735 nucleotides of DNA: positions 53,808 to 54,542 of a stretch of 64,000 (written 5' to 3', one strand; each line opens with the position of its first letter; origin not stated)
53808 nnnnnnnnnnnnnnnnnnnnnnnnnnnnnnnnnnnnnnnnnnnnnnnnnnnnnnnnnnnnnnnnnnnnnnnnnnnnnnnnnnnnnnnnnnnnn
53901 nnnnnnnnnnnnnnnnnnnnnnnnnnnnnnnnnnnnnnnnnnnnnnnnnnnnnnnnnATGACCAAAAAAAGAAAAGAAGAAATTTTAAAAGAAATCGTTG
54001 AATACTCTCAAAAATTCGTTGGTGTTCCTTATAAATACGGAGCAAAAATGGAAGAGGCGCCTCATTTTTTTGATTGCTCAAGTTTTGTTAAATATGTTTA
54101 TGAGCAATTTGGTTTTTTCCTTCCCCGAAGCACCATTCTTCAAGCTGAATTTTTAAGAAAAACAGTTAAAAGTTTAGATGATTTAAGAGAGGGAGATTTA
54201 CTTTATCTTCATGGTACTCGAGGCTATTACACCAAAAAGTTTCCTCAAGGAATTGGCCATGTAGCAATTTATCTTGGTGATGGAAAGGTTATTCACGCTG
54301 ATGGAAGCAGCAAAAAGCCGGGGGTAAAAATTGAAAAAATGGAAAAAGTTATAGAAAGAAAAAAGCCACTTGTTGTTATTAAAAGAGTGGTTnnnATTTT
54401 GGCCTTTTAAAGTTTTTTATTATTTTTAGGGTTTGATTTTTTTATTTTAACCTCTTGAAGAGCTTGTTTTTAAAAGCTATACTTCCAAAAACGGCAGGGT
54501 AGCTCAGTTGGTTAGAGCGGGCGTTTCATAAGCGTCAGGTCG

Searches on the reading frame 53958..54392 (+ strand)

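Call 10: search_protein_families(library=pfam, proteins=[window:53958-54392:+], max_evalue=0.1)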
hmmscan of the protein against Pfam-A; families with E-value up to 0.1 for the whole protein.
seq(145 aa): 4 families
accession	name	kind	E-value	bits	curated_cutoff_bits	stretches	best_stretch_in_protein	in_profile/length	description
PF00877.26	NLPC_P60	-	9.2e-20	71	23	1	22-132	1-95/105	NlpC/P60 family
PF05708.18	Peptidase_C92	-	3.1e-07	31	27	1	6-66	77-136/166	Permuted papain-like amidase enzyme, YaeF/YiiX, C92 family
PF04970.19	LRAT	-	0.00046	20.9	24.3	1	77-132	4-49/120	Lecithin retinol acyltransferase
PF05382.19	Amidase_5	-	0.0022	18.4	21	1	27-133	18-123/142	Bacteriophage peptidoglycan hydrolase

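Call 11: search_protein_families(library=ncbifam, proteins=[window:53958-54392:+], max_evalue=0.1)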
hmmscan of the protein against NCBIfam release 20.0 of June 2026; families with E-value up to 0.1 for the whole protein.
seq(145 aa): 9 families
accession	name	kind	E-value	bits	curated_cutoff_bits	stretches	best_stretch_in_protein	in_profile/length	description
NF008096.1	PRK10838.1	equivalog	9.5e-13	48.3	186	1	8-132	66-174/189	bifunctional murein DD-endopeptidase/murein LD-carboxypeptidase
NF038345.1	wall_hydro_RipC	exception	4.5e-12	46.1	425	1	19-115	260-340/362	peptidoglycan hydrolase RipC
NF040678.1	EntFM_CwpFM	equivalog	1.8e-11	43.7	720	1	12-129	314-416/430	enterotoxin EntFM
NF010495.0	PRK13914.1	equivalog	2.2e-11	43.4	647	1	13-117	369-459/481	invasion associated endopeptidase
NF033742.1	NlpC_p60_RipB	exception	2.7e-09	37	335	1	21-123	88-188/206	NlpC/P60 family peptidoglycan endopeptidase RipB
NF046048.1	NlpC_P60_DIP1281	equivalog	4.3e-07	29.1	517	1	38-117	498-565/587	DIP1281 family NlpC/P60 protein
NF033743.1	NlpC_inact_RipD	exception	3.5e-06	26.6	215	1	38-126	93-170/181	NlpC/P60 family peptidoglycan-binding protein RipD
NF008552.0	PRK11479.1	equivalog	4.9e-06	25.9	279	1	74-142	63-130/274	YaeF family permuted papain-like enzyme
NF033741.1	NlpC_p60_RipA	exception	0.00039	19.6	625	1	38-115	366-431/457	NlpC/P60 family peptidoglycan endopeptidase RipA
